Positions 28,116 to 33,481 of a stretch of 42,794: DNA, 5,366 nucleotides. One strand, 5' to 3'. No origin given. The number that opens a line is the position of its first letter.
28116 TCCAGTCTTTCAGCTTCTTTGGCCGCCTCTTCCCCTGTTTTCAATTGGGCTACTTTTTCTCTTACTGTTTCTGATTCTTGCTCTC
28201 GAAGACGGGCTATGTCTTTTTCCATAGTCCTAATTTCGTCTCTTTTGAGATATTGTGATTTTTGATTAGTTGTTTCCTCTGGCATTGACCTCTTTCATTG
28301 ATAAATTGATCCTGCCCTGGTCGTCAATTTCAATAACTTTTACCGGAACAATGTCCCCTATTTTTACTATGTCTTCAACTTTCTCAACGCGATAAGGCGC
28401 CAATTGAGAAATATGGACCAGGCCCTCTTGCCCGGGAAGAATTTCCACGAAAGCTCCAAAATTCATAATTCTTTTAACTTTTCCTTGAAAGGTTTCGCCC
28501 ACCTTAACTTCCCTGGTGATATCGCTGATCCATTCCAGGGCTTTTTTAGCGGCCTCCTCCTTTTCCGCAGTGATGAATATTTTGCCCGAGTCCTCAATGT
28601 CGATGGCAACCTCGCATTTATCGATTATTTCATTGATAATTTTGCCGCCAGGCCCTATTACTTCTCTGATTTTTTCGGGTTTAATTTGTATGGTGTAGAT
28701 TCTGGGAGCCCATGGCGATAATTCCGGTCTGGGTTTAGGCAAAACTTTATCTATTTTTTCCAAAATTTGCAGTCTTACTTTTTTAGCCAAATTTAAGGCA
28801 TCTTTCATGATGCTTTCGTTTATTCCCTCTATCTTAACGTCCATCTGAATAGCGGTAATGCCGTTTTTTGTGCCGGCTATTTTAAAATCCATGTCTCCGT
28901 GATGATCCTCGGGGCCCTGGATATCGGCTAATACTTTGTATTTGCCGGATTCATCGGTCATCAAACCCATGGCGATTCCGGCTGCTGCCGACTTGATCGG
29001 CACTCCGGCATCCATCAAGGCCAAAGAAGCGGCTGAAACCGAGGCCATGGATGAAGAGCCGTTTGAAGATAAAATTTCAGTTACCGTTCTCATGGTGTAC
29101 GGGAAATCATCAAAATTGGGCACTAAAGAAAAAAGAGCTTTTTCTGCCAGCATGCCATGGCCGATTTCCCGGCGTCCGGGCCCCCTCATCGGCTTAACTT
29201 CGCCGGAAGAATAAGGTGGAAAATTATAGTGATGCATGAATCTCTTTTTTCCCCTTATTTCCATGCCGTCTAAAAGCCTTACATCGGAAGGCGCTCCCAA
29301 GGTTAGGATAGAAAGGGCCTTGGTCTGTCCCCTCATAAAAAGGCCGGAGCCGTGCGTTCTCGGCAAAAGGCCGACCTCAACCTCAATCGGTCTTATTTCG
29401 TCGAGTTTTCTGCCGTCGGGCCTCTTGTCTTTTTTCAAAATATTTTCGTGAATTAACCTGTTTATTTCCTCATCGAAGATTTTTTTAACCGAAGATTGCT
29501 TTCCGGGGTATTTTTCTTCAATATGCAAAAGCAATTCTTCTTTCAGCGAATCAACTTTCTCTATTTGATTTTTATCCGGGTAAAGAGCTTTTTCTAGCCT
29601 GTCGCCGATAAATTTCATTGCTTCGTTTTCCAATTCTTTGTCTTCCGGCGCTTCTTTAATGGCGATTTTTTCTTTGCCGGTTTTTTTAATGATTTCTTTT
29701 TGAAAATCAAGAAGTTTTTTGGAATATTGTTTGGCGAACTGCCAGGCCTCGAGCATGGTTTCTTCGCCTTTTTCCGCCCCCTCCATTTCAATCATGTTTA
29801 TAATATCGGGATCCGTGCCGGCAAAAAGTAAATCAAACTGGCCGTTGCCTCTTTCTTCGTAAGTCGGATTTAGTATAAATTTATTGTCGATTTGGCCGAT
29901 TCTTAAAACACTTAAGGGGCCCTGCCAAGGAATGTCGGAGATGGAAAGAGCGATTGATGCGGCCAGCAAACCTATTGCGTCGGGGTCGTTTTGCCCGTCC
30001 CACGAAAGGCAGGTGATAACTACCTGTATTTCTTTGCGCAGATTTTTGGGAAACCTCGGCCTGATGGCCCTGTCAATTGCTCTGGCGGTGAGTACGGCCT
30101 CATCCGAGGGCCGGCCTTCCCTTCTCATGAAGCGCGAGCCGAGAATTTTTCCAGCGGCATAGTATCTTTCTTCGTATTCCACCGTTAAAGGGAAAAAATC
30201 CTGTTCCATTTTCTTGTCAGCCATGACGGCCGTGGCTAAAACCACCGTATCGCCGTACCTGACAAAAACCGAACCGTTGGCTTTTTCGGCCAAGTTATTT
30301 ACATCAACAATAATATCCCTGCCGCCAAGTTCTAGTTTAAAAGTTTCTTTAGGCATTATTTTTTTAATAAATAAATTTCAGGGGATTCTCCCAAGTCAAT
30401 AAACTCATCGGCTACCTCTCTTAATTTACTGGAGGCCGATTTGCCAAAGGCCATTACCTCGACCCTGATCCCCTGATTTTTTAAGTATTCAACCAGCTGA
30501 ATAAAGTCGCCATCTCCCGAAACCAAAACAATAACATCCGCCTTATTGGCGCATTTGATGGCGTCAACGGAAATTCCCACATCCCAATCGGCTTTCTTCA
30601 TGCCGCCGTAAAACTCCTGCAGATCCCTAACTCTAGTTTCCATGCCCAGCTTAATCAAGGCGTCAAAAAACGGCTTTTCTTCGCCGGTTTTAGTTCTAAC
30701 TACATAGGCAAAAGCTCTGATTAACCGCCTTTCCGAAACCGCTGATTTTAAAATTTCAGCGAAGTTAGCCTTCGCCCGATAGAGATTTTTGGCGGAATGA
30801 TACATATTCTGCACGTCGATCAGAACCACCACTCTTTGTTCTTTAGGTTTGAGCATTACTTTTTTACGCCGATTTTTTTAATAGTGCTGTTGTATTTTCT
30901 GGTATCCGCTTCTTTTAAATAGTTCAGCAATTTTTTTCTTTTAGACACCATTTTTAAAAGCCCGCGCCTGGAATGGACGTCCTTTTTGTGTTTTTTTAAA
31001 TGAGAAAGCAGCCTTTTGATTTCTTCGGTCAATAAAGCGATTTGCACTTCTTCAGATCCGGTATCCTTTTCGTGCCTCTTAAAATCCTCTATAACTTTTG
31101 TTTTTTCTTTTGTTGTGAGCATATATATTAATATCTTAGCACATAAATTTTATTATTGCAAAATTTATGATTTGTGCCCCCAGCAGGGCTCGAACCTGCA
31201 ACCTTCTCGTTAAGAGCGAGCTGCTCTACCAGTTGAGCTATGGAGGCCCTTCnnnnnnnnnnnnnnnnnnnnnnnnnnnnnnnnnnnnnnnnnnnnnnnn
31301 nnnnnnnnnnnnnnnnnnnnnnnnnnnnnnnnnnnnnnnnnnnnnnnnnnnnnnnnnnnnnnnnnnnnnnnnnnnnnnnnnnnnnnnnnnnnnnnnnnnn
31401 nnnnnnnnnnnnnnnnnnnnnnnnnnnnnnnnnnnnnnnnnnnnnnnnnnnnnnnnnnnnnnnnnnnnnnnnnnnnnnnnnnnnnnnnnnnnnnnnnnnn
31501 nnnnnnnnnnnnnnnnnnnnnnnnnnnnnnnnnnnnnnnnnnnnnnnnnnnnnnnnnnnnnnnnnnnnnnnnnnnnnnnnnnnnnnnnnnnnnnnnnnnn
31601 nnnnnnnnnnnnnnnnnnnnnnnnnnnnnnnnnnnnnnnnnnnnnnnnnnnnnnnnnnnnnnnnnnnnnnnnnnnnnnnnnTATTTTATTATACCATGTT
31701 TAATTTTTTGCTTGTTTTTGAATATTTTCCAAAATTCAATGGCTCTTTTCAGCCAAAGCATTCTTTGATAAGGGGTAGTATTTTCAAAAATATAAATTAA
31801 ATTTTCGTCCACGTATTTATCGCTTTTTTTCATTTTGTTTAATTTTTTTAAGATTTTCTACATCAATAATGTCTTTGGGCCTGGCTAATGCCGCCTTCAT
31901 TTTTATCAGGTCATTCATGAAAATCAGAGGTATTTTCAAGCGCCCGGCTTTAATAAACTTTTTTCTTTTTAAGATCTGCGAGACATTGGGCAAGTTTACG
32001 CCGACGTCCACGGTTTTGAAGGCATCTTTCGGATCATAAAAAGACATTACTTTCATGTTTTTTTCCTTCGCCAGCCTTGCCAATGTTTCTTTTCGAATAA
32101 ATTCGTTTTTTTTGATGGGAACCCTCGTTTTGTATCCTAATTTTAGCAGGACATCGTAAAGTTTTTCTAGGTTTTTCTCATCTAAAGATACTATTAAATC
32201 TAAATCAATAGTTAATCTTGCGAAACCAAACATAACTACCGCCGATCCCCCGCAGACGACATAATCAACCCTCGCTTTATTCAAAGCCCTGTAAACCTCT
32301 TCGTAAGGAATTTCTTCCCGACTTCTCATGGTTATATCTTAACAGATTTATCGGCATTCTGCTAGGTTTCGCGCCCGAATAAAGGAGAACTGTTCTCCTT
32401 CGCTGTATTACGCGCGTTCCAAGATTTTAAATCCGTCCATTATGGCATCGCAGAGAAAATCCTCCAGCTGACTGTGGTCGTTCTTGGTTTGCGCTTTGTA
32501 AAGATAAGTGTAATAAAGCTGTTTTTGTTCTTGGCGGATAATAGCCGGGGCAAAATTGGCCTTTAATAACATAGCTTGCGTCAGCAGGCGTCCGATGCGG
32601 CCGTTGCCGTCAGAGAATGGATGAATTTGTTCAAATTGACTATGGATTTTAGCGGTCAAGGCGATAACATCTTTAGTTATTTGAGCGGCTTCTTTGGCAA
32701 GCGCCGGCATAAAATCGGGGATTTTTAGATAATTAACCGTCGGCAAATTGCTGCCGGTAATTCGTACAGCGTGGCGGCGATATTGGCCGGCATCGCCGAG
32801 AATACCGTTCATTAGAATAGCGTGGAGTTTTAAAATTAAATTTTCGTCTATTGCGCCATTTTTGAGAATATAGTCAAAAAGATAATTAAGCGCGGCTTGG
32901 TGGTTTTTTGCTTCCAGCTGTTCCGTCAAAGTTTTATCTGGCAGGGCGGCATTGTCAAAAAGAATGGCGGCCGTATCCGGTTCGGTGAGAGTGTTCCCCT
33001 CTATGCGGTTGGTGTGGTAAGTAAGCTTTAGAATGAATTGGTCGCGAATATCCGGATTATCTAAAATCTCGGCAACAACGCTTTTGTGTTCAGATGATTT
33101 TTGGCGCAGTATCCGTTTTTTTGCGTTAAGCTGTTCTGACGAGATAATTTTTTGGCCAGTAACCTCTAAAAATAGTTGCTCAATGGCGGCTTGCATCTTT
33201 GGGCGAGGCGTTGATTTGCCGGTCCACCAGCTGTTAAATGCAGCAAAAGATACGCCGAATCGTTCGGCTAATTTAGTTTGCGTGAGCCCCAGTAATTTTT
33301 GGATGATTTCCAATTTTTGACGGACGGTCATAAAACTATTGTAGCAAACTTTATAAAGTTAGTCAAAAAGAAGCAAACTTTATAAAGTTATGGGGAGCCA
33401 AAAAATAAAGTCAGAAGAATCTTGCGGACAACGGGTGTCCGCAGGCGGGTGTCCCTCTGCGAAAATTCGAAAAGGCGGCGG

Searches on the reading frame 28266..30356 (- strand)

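Call 9: search_protein_families(library=pfam, proteins=[window:28266-30356:-], max_evalue=0.01)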
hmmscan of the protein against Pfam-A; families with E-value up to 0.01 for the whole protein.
window:28266-30356:- (696 aa): 5 families
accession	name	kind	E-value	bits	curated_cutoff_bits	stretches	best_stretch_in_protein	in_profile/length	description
PF01138.27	RNase_PH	-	5.5e-56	189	25.5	2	12-143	2-130/130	3' exoribonuclease family, domain 1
PF00575.29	S1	-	1.8e-20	73.5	22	1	617-688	2-74/74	S1 RNA binding domain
PF03725.20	RNase_PH_C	-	1.9e-16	60.2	20.8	2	149-210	4-66/67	3' exoribonuclease family, domain 2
PF00013.35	KH_1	-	1.6e-10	41.1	21.5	1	554-611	2-65/66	KH domain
PF03726.19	PNPase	-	8.1e-05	23.5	24.6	1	242-317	2-81/81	Polyribonucleotide nucleotidyltransferase, RNA binding domain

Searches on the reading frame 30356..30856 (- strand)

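Call 9: search_protein_families(library=pfam, proteins=[window:30356-30856:-], max_evalue=0.01)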
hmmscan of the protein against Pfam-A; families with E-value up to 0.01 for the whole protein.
window:30356-30856:- (166 aa): 1 family
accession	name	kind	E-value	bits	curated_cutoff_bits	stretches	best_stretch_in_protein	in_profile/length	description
PF01936.24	NYN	-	5.5e-34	118.2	24.2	1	8-155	1-144/145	NYN domain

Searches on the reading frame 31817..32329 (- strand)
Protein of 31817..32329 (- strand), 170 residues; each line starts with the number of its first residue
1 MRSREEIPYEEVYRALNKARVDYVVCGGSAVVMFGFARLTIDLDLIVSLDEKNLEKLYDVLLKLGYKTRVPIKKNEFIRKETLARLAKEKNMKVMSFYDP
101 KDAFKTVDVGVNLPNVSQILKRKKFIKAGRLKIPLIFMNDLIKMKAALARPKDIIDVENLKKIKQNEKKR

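Call 9: search_protein_families(library=pfam, proteins=[window:31817-32329:-], max_evalue=0.01)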
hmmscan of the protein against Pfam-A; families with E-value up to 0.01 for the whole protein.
window:31817-32329:- (170 aa): 3 families
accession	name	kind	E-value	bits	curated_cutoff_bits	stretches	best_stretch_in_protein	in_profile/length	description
PF19502.5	DUF6036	-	1.2e-05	25.6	23.6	1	17-161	16-119/164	Nucleotidyltransferase of unknown function (DUF6036)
PF09970.15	DUF2204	-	0.0012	19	20.3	1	9-166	5-150/181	Nucleotidyl transferase of unknown function (DUF2204)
PF10706.15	Aminoglyc_resit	-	0.0058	17.2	21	1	11-81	4-74/149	Aminoglycoside-2''-adenylyltransferase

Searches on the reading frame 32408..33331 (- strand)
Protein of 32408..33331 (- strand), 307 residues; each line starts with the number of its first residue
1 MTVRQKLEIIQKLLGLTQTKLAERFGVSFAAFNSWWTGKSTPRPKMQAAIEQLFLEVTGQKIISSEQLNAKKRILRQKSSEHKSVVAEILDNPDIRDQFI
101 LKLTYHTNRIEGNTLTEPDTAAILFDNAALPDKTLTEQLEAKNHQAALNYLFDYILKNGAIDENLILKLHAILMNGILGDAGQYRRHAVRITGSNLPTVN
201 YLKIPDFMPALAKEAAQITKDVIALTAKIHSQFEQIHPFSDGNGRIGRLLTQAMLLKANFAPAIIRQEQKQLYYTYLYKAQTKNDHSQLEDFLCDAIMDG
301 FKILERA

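Call 9: search_protein_families(library=pfam, proteins=[window:32408-33331:-], max_evalue=0.01)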
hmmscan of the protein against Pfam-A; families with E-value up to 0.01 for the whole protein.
window:32408-33331:- (307 aa): 3 families
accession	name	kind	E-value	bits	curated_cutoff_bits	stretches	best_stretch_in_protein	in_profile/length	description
PF02661.23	Fic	-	8.4e-18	65.5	24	1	161-255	2-93/93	Fic/DOC family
PF13384.12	HTH_23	-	0.003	17.8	24.6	1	2-35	3-37/50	Homeodomain-like domain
PF01381.28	HTH_3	-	0.0032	17.9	23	1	12-48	6-42/55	Helix-turn-helix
